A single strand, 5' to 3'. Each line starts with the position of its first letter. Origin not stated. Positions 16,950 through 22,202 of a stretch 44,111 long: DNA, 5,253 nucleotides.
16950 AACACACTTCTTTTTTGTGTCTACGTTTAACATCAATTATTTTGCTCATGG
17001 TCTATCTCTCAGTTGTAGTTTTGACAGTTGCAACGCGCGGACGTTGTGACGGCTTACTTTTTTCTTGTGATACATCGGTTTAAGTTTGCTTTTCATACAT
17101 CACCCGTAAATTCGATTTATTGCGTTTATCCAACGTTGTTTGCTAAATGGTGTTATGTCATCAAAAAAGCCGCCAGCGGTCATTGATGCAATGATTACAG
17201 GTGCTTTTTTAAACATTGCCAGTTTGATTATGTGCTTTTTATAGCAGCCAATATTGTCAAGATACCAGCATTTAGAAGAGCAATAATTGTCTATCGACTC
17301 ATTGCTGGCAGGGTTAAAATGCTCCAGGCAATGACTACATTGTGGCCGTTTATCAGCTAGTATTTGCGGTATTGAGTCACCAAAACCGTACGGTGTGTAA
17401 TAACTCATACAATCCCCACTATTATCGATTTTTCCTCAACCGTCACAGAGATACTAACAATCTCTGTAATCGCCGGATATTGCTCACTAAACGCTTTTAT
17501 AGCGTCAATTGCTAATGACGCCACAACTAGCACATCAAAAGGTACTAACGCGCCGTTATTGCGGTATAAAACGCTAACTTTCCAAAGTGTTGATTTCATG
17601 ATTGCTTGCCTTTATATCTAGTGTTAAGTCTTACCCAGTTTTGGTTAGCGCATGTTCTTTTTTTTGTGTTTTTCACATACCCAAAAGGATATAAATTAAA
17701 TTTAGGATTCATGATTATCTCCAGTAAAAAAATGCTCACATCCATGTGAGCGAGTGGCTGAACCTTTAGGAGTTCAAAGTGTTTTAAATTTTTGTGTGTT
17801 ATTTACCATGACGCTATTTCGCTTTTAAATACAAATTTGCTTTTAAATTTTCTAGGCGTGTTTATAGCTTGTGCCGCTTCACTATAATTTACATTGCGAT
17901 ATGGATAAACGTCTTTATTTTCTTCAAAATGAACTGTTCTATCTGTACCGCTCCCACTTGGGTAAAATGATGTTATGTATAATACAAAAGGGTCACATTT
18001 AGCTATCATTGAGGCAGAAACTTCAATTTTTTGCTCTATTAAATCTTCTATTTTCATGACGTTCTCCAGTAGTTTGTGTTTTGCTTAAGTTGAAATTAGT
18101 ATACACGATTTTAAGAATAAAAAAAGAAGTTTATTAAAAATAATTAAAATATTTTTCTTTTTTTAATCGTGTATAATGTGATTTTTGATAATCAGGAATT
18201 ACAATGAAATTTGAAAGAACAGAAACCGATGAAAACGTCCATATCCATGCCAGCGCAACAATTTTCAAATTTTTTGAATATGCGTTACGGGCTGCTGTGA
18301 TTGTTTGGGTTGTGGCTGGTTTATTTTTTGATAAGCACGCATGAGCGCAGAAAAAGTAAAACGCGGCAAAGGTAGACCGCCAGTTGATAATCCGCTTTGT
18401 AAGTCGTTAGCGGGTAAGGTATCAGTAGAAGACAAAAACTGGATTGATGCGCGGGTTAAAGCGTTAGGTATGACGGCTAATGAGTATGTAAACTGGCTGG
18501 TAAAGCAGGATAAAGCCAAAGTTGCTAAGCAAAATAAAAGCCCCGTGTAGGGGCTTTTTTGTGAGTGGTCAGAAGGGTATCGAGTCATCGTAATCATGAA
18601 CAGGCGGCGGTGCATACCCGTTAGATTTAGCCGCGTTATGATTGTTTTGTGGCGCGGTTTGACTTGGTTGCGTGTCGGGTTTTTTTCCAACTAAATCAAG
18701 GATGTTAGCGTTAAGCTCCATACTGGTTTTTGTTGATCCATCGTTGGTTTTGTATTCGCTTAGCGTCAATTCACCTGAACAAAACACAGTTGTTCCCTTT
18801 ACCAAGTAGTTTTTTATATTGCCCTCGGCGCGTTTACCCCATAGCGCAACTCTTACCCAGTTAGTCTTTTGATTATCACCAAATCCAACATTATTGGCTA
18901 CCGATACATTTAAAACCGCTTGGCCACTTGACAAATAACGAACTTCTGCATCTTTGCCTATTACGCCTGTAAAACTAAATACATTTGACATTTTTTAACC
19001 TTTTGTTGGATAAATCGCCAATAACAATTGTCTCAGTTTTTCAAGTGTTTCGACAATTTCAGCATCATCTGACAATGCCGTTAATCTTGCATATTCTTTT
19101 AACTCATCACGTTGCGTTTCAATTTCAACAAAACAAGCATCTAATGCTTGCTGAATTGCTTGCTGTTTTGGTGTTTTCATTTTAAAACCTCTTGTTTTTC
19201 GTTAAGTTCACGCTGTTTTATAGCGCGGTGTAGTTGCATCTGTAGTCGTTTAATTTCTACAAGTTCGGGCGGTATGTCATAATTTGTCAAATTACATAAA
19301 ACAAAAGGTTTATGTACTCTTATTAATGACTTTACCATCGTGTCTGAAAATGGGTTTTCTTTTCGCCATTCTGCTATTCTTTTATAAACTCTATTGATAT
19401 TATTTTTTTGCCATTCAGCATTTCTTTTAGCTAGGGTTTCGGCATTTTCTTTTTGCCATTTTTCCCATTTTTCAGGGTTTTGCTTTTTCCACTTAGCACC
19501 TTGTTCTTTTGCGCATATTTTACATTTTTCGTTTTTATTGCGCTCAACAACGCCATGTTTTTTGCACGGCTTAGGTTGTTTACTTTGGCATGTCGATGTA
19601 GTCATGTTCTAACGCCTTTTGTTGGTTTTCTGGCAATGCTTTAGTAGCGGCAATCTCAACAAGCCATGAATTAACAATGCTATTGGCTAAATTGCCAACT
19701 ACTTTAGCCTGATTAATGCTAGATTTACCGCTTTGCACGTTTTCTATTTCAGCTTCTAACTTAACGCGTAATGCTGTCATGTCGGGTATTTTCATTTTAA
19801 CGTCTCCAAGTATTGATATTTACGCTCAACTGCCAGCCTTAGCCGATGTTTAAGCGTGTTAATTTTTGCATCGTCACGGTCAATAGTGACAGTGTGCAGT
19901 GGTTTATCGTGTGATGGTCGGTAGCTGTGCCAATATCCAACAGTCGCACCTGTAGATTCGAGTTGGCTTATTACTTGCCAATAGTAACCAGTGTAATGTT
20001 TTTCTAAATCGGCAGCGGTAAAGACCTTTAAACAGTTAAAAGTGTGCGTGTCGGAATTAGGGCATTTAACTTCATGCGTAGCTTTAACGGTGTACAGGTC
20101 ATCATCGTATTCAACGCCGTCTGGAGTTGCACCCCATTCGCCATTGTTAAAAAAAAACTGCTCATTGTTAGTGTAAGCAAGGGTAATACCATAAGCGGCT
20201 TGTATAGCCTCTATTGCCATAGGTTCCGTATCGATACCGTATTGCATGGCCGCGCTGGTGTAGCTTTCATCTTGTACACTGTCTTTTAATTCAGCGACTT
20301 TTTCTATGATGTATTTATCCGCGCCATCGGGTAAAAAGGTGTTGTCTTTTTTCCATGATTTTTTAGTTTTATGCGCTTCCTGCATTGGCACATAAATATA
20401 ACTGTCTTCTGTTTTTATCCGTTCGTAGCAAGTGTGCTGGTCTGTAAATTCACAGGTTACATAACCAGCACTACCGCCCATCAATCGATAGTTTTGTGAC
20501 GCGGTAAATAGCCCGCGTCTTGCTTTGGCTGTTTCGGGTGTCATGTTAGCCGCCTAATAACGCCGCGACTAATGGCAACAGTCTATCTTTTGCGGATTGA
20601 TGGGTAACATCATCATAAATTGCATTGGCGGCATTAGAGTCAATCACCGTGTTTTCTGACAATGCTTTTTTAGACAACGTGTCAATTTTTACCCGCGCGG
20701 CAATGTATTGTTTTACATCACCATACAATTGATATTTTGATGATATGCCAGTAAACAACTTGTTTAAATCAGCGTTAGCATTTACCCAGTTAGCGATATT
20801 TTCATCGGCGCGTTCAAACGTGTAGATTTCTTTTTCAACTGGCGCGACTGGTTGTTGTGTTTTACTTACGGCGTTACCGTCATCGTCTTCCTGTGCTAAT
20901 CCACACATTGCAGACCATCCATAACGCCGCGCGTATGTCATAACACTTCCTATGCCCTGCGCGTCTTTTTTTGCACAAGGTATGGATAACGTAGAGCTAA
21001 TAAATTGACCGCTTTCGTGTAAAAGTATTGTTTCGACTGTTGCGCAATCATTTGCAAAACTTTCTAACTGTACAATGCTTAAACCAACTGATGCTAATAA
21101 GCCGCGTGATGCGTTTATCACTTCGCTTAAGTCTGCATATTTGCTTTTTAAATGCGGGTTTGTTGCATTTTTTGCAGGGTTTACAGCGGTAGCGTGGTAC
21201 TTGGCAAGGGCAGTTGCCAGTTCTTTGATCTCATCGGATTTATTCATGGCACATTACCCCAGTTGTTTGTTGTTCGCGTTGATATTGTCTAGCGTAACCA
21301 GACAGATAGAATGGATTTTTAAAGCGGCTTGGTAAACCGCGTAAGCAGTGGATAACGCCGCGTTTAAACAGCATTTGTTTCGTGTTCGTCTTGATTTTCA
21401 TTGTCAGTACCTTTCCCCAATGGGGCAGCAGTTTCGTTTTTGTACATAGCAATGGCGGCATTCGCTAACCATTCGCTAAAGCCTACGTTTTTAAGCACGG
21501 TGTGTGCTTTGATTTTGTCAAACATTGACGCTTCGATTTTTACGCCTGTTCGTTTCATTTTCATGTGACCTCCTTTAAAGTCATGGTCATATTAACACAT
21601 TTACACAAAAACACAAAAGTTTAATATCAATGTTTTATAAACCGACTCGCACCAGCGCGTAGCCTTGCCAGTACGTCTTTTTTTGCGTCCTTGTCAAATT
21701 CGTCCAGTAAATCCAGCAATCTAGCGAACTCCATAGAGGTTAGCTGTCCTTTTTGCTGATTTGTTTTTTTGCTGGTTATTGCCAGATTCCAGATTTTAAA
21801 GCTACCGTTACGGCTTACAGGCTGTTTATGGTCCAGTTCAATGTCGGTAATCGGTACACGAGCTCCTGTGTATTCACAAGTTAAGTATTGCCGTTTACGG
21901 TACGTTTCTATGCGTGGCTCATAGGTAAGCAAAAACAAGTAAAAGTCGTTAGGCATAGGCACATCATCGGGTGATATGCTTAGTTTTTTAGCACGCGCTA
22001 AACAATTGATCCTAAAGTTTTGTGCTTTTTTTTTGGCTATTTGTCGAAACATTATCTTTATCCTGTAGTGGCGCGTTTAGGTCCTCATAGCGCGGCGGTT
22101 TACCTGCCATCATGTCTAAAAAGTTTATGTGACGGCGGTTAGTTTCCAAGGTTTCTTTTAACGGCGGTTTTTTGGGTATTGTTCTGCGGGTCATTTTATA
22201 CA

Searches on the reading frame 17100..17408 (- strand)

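Call 55: search_protein_families(library=phrogs, proteins=[window:17100-17408:-], max_evalue=0.001)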
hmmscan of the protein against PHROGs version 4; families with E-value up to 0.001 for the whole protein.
window:17100-17408:- (102 aa): 0 families

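Call 63: search_protein_families(library=pfam, proteins=[window:17100-17408:-], max_evalue=0.01)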
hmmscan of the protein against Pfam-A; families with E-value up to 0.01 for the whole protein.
window:17100-17408:- (102 aa): 1 family
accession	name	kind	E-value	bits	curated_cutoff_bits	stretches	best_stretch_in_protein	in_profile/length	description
PF03557.20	Bunya_G1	-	0.0028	16.2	25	1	25-54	295-324/879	Bunyavirus glycoprotein G1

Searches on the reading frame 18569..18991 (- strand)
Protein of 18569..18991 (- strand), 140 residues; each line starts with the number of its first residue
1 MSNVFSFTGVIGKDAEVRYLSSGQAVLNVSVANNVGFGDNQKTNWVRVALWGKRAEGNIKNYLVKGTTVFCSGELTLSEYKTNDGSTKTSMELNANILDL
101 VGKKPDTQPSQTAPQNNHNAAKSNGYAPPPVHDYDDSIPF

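Call 55: search_protein_families(library=phrogs, proteins=[window:18569-18991:-], max_evalue=0.001)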
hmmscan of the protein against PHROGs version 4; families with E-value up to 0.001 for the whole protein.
window:18569-18991:- (140 aa): 2 families
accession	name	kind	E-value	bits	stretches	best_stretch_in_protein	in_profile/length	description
phrog_44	-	DNA, RNA and nucleotide metabolism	2.1e-35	123.8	1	1-140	86-228/271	single strand DNA binding protein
phrog_25370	-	unknown function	6.1e-06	26.8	1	3-39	3-39/48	-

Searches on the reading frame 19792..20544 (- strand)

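Call 55: search_protein_families(library=phrogs, proteins=[window:19792-20544:-], max_evalue=0.001)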
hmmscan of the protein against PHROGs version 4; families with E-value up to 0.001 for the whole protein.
window:19792-20544:- (250 aa): 4 families
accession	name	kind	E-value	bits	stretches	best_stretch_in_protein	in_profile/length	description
phrog_149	-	DNA, RNA and nucleotide metabolism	2.3e-16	60.3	1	6-246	605-797/1242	exonuclease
phrog_434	-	DNA, RNA and nucleotide metabolism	4.8e-07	30.3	1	85-235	91-229/372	RecE-like recombination exonuclease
phrog_5715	-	DNA, RNA and nucleotide metabolism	0.00013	22.6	0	65-193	17-133/213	exonuclease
phrog_4763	-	unknown function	0.00099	19.7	0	77-214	35-173/248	-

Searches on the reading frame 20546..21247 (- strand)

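Call 55: search_protein_families(library=phrogs, proteins=[window:20546-21247:-], max_evalue=0.001)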
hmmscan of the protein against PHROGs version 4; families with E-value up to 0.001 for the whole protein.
window:20546-21247:- (233 aa): 5 families
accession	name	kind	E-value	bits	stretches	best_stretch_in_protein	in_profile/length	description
phrog_2324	-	DNA, RNA and nucleotide metabolism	1.1e-38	133.7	1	1-137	2-141/193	Erf-like ssDNA annealing protein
phrog_155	-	DNA, RNA and nucleotide metabolism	7.2e-30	105.6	1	1-189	59-265/308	Erf-like ssDNA annealing protein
phrog_34817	-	unknown function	2.2e-18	67.6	1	20-127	32-137/291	-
phrog_10003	-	other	1e-12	49.1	1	25-145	60-189/297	recombinase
phrog_37640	-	unknown function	0.00014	22.9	1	70-145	3-81/169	-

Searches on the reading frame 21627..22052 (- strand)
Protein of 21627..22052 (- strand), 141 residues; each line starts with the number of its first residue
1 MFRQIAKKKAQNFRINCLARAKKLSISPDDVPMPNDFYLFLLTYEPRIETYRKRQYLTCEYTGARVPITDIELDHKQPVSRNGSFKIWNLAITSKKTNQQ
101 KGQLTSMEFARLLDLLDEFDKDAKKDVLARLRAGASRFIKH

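Call 55: search_protein_families(library=phrogs, proteins=[window:21627-22052:-], max_evalue=0.001)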
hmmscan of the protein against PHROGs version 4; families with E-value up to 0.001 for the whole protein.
window:21627-22052:- (141 aa): 5 families
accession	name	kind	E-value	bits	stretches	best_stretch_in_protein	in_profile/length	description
phrog_2214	-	DNA, RNA and nucleotide metabolism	1.4e-05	25.4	1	53-111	190-246/429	HNH endonuclease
phrog_16986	-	unknown function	2.4e-05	25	1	47-102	12-66/248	-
phrog_16726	-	DNA, RNA and nucleotide metabolism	4.6e-05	24.3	1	53-108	90-147/308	HNH endonuclease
phrog_1035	-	DNA, RNA and nucleotide metabolism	6e-05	24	1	53-127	156-236/271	endonuclease VII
phrog_5718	-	DNA, RNA and nucleotide metabolism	0.00014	22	1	46-108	118-180/394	HNH endonuclease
